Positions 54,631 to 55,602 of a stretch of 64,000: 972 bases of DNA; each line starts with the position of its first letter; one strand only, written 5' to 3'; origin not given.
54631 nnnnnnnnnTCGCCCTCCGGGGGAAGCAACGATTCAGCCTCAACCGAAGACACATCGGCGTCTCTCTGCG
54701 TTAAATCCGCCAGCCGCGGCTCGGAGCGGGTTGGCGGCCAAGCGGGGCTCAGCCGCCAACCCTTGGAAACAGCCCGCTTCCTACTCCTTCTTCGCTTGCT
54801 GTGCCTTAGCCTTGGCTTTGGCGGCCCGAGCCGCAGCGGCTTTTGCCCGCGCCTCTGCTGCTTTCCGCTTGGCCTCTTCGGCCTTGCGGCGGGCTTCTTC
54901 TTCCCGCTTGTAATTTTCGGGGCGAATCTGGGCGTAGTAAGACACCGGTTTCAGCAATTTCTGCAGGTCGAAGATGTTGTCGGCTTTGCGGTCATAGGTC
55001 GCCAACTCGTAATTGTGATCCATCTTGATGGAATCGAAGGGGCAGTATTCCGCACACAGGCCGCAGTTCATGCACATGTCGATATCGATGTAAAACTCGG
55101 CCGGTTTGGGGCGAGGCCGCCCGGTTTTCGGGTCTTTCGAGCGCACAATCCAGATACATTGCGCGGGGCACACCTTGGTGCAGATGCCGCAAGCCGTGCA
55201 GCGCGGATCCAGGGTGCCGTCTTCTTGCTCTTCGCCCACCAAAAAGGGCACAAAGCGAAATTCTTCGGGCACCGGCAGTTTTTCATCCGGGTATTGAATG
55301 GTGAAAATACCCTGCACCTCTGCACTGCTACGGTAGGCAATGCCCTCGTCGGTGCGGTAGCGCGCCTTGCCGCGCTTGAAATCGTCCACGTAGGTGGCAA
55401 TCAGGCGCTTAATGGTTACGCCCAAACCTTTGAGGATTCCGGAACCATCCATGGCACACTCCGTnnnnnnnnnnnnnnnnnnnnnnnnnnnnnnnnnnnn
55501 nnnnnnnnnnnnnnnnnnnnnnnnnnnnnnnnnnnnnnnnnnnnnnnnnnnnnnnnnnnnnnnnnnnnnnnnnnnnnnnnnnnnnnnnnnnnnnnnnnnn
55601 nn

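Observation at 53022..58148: Isolated Q-module cluster iscX-nuoB-nuoCD-nuoI flanked by Fe-S biogenesis factors, without nuoA/H/J-N or nuoE-G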

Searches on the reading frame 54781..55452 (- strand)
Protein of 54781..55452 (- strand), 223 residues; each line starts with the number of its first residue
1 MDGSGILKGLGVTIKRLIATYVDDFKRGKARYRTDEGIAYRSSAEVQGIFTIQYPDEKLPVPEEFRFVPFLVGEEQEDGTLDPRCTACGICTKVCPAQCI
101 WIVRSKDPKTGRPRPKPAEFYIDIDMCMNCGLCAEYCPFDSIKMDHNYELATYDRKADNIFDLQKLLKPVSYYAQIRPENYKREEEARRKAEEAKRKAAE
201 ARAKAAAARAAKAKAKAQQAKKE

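Call 3: search_protein_families(library=pfam, proteins=[window:54781-55452:-], max_evalue=0.01)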
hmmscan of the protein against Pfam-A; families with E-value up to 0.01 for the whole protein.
window:54781-55452:- (223 aa): 11 families
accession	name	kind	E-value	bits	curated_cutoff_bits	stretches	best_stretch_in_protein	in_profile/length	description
PF00037.32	Fer4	-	1.1e-10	41.3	21.1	2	121-143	2-24/24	4Fe-4S binding domain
PF12838.12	Fer4_7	-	6.9e-10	39.7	27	1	84-140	1-51/52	4Fe-4S dicluster domain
PF14697.11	Fer4_21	-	1.3e-08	35.2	35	2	122-147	3-31/59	4Fe-4S dicluster domain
PF12797.12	Fer4_2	-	1.8e-08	34.3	24.5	2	120-139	3-22/22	4Fe-4S binding domain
PF13187.11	Fer4_9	-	9.5e-07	29.2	27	1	84-139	1-49/52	4Fe-4S dicluster domain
PF12837.12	Fer4_6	-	4.1e-06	26.9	25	1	121-141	3-23/24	4Fe-4S binding domain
PF13237.11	Fer4_10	-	4.4e-06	27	25.5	1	84-138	8-53/53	4Fe-4S dicluster domain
PF13484.11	Fer4_16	-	6.4e-06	27.3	30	0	84-100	1-17/66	4Fe-4S double cluster binding domain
PF25160.1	LdpA_Fe-S-bd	-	9.5e-06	25.8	27.6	0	125-144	26-45/49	LdpA Fe-S cluster-binding domain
PF12800.12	Fer4_4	-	7.6e-05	23.2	24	0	125-139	2-16/17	4Fe-4S binding domain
PF13183.11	Fer4_8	-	0.0004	21.3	27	1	84-139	4-66/68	4Fe-4S dicluster domain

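Call 4: search_protein_families(library=ncbifam, proteins=[window:54781-55452:-], max_evalue=0.01)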
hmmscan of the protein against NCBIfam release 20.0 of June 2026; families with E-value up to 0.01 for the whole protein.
window:54781-55452:- (223 aa): 71 families (the best 25 are shown)
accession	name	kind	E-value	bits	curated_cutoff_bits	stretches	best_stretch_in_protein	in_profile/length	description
TIGR01971.1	NuoI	subfamily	9.5e-27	93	113.05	1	49-157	13-113/121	NADH-quinone oxidoreductase, chain I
NF004537.0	PRK05888.1-3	equivalog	4.7e-23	81.8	163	1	44-210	33-196/204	NADH-quinone oxidoreductase subunit NuoI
NF004538.0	PRK05888.1-4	equivalog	1.8e-20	73.2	135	1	46-173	28-147/162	NADH-quinone oxidoreductase subunit NuoI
NF004536.0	PRK05888.1-1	equivalog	4.6e-19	68.4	212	1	50-167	29-138/180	NADH-quinone oxidoreductase subunit NuoI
NF004540.0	PRK05888.2-1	equivalog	6.7e-19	67.9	215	1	37-163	7-123/139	NADH-quinone oxidoreductase subunit NuoI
NF004539.0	PRK05888.1-5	equivalog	2e-18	66.6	225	1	50-173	32-147/162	NADH-quinone oxidoreductase subunit NuoI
NF004542.0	PRK05888.2-3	equivalog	4.3e-18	65.5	248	1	49-160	52-157/203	NADH-quinone oxidoreductase subunit NuoI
NF004544.0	PRK05888.2-6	equivalog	1.1e-16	61.1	457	1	50-155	50-149/220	NADH-quinone oxidoreductase subunit NuoI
TIGR00403.1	ndhI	equivalog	8.7e-16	58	302.35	1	50-162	38-139/183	NAD(P)H-quinone oxidoreductase subunit I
NF040612.1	F420_dehyd_FpoI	exception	2.4e-12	46.8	180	1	50-148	18-105/135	F420H2 dehydrogenase subunit FpoI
NF009053.0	PRK12387.1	subfamily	9.1e-12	45.1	204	1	47-191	11-142/180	formate hydrogenlyase complex iron-sulfur subunit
NF042909.1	FMH_DH_FwdF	exception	1.9e-11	43.6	375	1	82-147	14-77/336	tungsten-dependent formylmethanofuran dehydrogenase subunit FwdF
NF006221.0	PRK08348.1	subfamily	2.1e-11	43.7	124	1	84-164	45-114/136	NADH-plastoquinone oxidoreductase subunit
NF004545.0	PRK05888.3-1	equivalog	3.3e-11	43.1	229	1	50-152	42-133/154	NADH-quinone oxidoreductase subunit NuoI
NF006076.0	PRK08222.1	equivalog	1.2e-10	41.5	270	1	48-204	12-155/181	hydrogenase 4 subunit H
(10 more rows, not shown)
